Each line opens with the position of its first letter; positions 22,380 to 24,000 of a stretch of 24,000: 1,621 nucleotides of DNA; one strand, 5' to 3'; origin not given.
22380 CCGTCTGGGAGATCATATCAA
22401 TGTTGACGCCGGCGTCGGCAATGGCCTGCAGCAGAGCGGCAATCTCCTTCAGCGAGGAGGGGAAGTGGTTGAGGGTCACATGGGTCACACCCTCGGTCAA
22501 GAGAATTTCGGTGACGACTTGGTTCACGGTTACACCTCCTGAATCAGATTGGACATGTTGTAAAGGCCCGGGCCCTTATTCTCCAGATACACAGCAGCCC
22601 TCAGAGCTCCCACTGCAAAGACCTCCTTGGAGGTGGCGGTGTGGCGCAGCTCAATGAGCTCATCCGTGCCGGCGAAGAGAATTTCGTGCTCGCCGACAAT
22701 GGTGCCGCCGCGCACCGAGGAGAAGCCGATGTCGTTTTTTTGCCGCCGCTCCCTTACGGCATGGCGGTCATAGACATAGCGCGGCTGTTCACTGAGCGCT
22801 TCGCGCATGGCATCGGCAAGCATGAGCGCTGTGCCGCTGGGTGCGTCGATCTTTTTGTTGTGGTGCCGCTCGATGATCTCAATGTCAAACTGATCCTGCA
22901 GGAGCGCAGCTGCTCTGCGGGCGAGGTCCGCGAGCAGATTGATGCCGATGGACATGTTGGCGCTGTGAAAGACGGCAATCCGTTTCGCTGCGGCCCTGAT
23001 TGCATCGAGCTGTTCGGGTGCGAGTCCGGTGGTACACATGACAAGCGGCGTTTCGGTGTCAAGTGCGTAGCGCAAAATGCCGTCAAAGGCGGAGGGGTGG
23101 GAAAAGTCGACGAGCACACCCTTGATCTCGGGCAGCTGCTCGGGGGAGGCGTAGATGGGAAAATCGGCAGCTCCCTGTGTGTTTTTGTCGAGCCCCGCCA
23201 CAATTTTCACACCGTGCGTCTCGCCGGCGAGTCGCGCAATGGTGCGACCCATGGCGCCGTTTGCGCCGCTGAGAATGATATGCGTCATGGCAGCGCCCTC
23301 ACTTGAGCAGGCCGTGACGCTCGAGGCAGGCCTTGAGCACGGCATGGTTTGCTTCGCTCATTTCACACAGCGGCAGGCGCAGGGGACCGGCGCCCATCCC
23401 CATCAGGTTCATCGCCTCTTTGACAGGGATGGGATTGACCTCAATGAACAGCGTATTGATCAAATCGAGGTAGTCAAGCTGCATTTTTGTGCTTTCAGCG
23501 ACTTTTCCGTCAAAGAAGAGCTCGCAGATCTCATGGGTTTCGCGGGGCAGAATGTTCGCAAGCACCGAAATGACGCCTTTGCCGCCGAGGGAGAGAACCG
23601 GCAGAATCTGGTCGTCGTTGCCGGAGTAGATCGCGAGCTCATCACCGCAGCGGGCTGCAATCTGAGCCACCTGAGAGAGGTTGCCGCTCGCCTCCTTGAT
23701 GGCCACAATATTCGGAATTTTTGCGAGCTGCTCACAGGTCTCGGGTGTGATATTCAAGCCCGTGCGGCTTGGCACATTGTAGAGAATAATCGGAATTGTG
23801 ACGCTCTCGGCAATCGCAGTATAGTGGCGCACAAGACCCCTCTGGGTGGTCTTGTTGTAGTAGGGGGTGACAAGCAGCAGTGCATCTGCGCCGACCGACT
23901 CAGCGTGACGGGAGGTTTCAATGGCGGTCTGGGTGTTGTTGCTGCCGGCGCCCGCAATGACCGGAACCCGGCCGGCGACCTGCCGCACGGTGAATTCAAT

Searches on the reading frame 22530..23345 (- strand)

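Call 7: search_protein_families(library=ncbifam, proteins=[window:22530-23345:-])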
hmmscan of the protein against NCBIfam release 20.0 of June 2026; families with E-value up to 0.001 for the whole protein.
window:22530-23345:- (271 aa): 2 families
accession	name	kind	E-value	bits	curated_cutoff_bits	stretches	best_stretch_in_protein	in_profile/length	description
TIGR00036.1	dapB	equivalog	7.6e-63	212.6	122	1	22-268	3-269/270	4-hydroxy-tetrahydrodipicolinate reductase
TIGR02130.1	dapB_plant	equivalog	2.3e-08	33.4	294.55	1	77-257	72-253/275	dihydrodipicolinate reductase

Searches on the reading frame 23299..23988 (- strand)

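Call 7: search_protein_families(library=ncbifam, proteins=[window:23299-23988:-])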
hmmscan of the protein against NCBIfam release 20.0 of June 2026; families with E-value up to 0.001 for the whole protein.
window:23299-23988:- (229 aa): 7 families
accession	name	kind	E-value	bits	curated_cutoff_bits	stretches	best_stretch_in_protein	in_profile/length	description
TIGR00674.1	dapA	equivalog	2.6e-81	272.6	206.15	1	3-223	63-284/286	4-hydroxy-tetrahydrodipicolinate synthase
TIGR02313.1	HpaI-NOT-DapA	exception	8.4e-56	188.9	396.7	1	2-228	64-292/294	2,4-dihydroxyhept-2-ene-1,7-dioic acid aldolase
NF003164.0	PRK04147.1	equivalog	4e-37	128.1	281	1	3-223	69-288/294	N-acetylneuraminate lyase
NF002958.0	PRK03620.1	subfamily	3.2e-32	111.6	278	1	2-225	74-299/307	5-dehydro-4-deoxyglucarate dehydratase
TIGR00683.1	nanA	equivalog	5.1e-30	104.8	382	1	6-215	68-278/293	N-acetylneuraminate lyase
TIGR03249.1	KdgD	equivalog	7.2e-27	94.3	373.95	1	3-224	73-297/299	5-dehydro-4-deoxyglucarate dehydratase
NF040954.1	Arch_KDGaldase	equivalog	2.6e-19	69.7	390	1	10-179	68-234/288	bifunctional 2-dehydro-3-deoxy-phosphogluconate/2-dehydro-3-deoxy-6-phosphogalactonate aldolase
